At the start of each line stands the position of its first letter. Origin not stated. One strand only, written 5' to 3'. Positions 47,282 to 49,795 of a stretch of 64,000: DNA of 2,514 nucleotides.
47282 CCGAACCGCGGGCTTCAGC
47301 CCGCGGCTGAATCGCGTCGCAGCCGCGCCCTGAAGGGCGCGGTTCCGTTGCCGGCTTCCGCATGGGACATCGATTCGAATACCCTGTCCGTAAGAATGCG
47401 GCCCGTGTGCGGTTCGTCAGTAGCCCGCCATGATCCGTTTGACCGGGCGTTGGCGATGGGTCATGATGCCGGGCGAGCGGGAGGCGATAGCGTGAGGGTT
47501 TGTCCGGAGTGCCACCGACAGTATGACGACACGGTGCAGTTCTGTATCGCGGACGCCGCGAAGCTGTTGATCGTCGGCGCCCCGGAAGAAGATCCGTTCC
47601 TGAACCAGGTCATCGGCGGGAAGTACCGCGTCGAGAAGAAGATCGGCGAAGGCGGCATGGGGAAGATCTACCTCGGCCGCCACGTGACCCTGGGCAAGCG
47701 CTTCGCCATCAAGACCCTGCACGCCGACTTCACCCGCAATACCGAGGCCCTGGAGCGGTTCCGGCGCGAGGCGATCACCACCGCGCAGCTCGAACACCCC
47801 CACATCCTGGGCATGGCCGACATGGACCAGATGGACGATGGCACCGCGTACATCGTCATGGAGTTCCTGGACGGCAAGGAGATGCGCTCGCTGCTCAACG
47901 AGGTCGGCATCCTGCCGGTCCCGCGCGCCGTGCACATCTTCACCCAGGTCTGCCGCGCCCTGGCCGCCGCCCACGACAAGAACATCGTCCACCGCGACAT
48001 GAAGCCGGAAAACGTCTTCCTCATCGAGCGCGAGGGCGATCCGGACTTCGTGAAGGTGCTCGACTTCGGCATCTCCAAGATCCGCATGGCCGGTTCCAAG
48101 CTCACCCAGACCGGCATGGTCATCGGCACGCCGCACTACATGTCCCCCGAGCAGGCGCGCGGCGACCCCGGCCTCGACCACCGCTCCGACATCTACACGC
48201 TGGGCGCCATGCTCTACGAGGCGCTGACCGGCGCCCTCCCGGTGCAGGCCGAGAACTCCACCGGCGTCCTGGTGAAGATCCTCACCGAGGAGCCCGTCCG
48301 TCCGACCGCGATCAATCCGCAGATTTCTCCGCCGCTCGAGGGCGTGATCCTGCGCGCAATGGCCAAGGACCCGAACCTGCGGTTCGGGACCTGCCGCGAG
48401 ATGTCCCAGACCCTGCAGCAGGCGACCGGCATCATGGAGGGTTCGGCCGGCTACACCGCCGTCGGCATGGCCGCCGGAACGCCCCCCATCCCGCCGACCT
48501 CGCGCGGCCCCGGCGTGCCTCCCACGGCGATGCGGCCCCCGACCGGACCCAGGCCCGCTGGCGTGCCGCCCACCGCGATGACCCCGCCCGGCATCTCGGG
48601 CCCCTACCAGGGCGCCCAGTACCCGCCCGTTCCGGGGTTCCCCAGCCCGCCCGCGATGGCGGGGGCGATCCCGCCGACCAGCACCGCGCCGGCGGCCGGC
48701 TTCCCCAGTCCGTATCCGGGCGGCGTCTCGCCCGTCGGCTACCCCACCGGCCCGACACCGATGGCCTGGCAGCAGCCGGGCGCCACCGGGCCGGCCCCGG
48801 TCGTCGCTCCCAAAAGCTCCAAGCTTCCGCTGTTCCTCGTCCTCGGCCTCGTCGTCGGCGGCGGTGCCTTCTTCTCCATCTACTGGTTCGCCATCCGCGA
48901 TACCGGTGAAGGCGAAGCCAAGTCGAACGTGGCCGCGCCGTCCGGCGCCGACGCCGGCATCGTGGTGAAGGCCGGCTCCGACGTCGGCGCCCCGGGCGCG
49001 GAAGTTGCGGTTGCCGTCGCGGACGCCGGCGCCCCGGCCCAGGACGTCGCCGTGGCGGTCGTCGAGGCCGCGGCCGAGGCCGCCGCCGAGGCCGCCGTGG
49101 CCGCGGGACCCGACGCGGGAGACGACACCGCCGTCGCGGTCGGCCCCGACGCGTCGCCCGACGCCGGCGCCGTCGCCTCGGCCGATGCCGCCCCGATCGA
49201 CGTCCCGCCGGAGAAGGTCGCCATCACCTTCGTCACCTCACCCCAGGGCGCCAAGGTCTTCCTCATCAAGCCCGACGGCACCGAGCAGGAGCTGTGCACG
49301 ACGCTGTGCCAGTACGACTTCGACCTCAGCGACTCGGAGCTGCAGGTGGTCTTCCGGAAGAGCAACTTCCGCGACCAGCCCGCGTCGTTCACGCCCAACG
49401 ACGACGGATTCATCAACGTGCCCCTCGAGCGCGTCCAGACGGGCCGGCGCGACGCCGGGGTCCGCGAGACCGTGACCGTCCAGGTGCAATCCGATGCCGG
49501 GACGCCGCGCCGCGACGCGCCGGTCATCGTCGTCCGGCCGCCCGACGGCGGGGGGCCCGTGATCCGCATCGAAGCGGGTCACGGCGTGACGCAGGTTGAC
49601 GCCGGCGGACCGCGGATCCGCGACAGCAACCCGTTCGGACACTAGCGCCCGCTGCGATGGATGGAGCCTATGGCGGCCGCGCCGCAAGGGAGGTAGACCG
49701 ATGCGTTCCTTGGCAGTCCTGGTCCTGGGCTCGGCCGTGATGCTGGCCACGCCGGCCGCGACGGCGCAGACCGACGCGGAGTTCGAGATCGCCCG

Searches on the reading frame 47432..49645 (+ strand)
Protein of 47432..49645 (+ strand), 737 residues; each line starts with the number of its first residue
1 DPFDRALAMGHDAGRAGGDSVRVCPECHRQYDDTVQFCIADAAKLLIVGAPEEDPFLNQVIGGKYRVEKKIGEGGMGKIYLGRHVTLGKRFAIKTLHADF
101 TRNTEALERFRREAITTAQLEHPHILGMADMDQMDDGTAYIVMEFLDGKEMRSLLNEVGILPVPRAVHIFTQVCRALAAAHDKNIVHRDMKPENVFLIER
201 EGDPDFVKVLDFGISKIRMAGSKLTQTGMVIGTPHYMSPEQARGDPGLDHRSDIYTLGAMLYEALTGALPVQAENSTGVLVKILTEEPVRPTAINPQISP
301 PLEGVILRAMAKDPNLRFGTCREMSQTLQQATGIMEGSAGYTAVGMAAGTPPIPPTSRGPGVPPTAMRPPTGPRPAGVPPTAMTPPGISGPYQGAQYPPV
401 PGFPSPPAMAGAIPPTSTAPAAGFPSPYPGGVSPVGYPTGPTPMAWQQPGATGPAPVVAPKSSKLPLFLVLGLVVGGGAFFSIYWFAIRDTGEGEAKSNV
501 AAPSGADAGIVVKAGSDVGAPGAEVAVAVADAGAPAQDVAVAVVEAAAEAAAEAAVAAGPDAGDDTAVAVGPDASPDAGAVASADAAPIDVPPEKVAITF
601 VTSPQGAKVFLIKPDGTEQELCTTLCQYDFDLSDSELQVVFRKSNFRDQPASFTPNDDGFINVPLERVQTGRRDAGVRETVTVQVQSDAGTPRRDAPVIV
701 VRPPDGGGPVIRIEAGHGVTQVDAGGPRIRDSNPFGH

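Call 82: search_protein_families(library=pfam, proteins=[window:47432-49645:+], max_evalue=0.01)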
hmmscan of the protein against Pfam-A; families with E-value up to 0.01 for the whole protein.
window:47432-49645:+ (737 aa): 5 families
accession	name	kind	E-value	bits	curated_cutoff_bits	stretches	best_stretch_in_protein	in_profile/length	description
PF00069.31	Pkinase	-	8.8e-48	163.4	31.7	1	65-321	1-255/263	Protein kinase domain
PF07714.23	PK_Tyr_Ser-Thr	-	1.2e-29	103.8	23.1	1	67-317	3-248/258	Protein tyrosine and serine/threonine kinase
PF06293.20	Kdo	-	3.5e-05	23.8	21.3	1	92-223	50-177/207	Lipopolysaccharide kinase (Kdo/WaaP) family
PF03109.22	ABC1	-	0.002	17.8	22.9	1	98-216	108-215/244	ABC1 atypical kinase-like domain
PF24460.1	DUF7575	-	0.0026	17.5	28.5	1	21-38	3-20/28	Domain of unknown function (DUF7575)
